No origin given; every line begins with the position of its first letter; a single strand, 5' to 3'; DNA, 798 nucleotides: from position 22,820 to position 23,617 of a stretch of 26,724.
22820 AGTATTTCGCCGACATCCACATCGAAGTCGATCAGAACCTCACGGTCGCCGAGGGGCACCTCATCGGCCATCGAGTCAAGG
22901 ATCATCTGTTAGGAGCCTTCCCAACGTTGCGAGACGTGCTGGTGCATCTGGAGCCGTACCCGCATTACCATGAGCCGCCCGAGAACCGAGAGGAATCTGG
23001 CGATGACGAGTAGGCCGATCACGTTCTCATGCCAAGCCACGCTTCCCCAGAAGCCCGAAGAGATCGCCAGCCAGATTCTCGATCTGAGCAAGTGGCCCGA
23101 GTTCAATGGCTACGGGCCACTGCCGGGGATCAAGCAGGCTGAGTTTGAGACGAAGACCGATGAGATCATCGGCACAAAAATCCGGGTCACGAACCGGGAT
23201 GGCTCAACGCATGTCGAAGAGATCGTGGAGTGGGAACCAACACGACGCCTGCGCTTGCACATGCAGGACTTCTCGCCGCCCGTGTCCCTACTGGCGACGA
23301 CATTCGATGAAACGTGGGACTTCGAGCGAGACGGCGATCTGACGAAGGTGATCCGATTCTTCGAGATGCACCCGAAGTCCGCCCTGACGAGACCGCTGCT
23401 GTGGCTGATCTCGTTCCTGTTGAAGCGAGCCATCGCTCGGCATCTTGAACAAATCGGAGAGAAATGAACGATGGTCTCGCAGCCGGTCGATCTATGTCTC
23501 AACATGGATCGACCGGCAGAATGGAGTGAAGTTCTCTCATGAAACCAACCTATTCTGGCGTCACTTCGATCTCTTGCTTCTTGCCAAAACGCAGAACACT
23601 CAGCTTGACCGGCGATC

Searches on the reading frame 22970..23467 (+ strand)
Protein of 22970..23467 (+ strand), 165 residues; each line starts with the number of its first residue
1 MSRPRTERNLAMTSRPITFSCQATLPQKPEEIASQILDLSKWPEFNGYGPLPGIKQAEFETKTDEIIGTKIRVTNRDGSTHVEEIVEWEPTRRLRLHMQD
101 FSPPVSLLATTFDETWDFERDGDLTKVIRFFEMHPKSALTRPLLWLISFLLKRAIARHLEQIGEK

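Call 46: search_protein_families(library=pfam, proteins=[window:22970-23467:+], max_evalue=0.001)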
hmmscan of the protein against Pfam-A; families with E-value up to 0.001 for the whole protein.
window:22970-23467:+ (165 aa): 1 family
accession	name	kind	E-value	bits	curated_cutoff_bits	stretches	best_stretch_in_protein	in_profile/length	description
PF10604.15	Polyketide_cyc2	-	1.8e-08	35.2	27.4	1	19-161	4-136/142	Polyketide cyclase / dehydrase and lipid transport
